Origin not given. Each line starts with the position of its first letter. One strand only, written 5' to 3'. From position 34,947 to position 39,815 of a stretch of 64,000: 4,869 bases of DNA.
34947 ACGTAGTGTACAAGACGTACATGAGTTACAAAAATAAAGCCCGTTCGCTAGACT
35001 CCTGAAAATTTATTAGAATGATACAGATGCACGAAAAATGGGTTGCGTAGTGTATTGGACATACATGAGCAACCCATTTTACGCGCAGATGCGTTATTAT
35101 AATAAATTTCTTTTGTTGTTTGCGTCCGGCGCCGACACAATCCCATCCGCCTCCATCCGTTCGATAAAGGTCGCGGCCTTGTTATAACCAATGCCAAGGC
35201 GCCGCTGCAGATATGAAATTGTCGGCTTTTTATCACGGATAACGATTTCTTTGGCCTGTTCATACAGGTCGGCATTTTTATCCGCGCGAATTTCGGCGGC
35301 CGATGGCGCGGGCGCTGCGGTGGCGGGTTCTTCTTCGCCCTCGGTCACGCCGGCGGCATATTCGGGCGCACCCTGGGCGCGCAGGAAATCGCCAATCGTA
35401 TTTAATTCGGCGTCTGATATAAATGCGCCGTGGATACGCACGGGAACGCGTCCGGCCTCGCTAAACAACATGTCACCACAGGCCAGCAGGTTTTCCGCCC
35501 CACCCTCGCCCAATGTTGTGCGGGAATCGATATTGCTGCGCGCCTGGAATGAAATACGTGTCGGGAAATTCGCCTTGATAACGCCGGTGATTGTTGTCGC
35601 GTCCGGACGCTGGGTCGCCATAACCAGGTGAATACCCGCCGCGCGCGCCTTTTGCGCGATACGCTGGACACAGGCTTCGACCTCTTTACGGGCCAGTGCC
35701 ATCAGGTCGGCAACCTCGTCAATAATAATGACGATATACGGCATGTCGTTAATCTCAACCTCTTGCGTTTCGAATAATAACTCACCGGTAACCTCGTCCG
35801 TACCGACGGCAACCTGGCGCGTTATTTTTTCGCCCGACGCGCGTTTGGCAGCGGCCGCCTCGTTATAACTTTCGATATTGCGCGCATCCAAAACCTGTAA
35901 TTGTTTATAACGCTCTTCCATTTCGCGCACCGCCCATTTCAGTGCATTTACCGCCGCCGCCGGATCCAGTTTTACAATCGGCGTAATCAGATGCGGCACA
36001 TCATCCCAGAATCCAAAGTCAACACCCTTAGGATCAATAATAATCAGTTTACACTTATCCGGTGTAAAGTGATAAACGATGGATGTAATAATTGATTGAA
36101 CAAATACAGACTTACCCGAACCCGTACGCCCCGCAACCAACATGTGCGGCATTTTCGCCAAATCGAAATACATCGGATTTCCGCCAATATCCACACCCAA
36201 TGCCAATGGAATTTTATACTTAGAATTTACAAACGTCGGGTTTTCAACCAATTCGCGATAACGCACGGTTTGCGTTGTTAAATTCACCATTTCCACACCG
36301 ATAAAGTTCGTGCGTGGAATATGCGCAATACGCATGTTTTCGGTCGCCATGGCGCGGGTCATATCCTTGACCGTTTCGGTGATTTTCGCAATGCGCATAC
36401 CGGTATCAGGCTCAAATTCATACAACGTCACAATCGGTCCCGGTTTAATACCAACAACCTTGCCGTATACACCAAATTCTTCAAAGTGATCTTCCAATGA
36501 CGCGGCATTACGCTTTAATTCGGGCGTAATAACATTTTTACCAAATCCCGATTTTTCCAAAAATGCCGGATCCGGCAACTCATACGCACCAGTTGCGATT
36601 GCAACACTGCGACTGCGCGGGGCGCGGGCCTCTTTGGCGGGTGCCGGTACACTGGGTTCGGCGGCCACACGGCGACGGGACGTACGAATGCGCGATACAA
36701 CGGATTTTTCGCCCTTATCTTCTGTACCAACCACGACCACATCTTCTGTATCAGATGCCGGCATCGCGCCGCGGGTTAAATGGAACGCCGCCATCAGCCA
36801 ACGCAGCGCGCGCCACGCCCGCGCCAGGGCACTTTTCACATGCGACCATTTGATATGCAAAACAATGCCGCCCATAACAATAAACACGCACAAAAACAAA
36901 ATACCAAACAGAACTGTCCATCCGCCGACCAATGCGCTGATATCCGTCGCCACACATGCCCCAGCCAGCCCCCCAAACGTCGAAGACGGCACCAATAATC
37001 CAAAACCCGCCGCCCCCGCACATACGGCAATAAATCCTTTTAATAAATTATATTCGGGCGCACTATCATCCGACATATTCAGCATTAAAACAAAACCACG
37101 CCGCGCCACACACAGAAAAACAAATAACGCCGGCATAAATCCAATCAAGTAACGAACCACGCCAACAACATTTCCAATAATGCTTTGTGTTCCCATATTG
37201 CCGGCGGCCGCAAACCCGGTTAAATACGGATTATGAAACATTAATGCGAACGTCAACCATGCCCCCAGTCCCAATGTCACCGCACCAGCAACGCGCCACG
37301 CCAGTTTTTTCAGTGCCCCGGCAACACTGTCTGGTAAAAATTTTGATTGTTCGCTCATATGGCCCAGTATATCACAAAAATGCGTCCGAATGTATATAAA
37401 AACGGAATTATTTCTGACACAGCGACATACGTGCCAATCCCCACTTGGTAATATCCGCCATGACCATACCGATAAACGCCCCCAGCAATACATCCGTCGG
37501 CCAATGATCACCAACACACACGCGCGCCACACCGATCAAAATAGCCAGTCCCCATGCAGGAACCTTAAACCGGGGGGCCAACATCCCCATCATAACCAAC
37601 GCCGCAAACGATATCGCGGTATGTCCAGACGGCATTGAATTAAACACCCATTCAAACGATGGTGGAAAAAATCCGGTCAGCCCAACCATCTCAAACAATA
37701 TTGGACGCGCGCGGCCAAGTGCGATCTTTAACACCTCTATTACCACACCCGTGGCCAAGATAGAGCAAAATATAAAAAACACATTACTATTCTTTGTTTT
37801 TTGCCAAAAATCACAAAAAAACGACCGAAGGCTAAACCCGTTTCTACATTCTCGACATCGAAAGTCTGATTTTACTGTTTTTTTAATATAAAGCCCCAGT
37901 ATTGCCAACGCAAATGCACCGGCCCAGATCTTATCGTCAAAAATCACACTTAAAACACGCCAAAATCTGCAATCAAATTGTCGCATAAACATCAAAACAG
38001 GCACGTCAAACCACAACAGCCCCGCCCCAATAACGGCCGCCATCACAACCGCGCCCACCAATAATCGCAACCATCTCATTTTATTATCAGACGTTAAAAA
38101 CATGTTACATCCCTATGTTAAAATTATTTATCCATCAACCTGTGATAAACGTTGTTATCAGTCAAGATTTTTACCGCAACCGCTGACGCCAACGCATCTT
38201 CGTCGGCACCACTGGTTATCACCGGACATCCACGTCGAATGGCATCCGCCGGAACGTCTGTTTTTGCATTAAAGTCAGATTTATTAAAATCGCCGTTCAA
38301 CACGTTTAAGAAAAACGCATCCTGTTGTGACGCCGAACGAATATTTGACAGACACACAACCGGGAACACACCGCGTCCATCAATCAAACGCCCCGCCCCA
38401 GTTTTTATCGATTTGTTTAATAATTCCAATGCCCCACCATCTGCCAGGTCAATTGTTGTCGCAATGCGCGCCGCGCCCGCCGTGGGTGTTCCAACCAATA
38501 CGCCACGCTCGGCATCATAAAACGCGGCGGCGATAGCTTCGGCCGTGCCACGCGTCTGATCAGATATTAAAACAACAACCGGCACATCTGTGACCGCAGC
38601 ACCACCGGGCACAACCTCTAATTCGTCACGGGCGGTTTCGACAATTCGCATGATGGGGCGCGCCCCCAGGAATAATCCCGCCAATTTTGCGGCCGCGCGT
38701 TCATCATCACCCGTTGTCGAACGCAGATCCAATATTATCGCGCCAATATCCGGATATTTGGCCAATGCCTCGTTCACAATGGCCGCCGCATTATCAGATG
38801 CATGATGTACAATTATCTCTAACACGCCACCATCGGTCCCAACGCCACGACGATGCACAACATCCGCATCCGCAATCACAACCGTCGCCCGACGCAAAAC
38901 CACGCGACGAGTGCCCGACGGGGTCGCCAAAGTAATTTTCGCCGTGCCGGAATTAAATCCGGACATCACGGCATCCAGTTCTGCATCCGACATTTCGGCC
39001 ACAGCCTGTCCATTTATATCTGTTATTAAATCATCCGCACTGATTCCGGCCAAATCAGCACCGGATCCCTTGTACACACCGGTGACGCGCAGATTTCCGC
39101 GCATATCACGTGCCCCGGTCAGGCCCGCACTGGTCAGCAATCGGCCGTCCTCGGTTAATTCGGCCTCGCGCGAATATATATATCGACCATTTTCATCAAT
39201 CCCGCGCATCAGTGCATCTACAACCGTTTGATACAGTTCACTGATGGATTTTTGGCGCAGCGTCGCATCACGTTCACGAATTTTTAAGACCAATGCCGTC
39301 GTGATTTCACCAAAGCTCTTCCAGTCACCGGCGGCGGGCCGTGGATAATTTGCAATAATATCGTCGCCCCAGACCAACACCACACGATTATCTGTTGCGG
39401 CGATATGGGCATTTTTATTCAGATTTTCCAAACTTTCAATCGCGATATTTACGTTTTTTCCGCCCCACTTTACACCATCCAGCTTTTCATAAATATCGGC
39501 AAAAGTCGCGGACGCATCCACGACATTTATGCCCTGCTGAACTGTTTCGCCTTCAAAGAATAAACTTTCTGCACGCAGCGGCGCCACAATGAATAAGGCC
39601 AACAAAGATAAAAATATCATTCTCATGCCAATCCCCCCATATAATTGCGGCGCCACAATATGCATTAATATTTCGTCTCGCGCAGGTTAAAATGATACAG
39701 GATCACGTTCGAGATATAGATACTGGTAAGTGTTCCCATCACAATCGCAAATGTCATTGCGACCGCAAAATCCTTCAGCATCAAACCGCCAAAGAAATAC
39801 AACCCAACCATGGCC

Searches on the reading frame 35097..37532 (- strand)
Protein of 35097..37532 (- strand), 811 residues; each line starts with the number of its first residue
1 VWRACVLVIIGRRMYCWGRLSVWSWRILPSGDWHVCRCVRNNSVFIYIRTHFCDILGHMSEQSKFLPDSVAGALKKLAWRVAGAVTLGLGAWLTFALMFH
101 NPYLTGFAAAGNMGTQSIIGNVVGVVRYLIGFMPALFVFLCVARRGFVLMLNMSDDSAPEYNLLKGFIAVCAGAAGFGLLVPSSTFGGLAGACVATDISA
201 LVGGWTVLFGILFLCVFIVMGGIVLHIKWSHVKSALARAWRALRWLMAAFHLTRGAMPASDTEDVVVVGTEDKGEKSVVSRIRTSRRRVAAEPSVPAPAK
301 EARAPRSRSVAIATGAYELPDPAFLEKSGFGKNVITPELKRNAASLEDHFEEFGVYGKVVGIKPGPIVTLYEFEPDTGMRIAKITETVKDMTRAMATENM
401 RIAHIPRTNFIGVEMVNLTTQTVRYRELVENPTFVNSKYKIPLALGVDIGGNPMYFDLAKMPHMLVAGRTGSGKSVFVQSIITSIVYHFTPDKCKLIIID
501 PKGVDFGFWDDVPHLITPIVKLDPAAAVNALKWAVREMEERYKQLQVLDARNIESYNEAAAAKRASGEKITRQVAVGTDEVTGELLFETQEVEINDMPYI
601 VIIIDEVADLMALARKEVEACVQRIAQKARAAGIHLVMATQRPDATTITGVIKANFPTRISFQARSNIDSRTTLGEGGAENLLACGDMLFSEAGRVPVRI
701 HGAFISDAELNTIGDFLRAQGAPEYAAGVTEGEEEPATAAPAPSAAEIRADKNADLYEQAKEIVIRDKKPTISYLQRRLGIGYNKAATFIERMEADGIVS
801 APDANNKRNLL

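Call 17: search_protein_families(library=pfam, proteins=[window:35097-37532:-], max_evalue=0.01)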
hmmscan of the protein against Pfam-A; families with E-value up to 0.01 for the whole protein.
window:35097-37532:- (811 aa): 6 families
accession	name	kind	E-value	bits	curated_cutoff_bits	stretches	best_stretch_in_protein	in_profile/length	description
PF01580.24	FtsK_SpoIIIE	-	1.9e-60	204.5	24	1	427-643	4-219/221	FtsK/SpoIIIE family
PF17854.6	FtsK_alpha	-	1.8e-20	73.5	22.9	1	319-416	1-100/101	FtsK alpha domain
PF09397.16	FtsK_gamma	-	1.8e-20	72.9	30.6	1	753-811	3-61/63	Ftsk gamma domain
PF01935.23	DUF87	-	7.1e-09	36.5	23.2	1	453-595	13-145/220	Helicase HerA, central domain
PF12846.13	AAA_10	-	0.00087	18.9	27.5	1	461-513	21-69/362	AAA-like domain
PF00270.35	DEAD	-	0.003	17.8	26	0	463-501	16-53/167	DEAD/DEAH box helicase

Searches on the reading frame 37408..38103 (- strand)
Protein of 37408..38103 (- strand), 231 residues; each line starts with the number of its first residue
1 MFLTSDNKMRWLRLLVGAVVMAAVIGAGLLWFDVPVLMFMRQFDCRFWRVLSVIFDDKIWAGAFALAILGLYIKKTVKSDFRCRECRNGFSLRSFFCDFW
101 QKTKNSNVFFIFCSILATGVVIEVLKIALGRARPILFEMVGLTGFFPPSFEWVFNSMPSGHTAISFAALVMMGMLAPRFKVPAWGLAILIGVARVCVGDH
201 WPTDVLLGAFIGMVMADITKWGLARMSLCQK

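Call 17: search_protein_families(library=pfam, proteins=[window:37408-38103:-], max_evalue=0.01)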
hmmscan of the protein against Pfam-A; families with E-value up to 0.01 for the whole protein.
window:37408-38103:- (231 aa): 3 families
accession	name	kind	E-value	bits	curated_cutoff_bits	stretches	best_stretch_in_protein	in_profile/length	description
PF01569.27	PAP2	-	5.6e-24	84.8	27.2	1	110-218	4-120/130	PAP2 superfamily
PF14378.12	PAP2_3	-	4.1e-06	27.2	27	1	154-215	124-187/190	PAP2 superfamily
PF14360.12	PAP2_C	-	0.00054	20.9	27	1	157-216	6-69/74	PAP2 superfamily C-terminal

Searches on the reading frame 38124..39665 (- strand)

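Call 17: search_protein_families(library=pfam, proteins=[window:38124-39665:-], max_evalue=0.01)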
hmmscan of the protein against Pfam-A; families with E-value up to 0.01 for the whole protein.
window:38124-39665:- (513 aa): 4 families
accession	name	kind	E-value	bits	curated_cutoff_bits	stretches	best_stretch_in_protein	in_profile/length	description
PF03572.23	Peptidase_S41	-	1.4e-18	67.5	24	1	292-435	13-161/165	Peptidase family S41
PF17820.7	PDZ_6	-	1.7e-07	31.3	27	1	193-234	1-40/54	PDZ domain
PF00595.29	PDZ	-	1.2e-06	29.3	23.2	1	190-246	25-78/81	PDZ domain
PF13180.12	PDZ_2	-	0.0029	18.3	27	1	189-235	11-55/80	PDZ domain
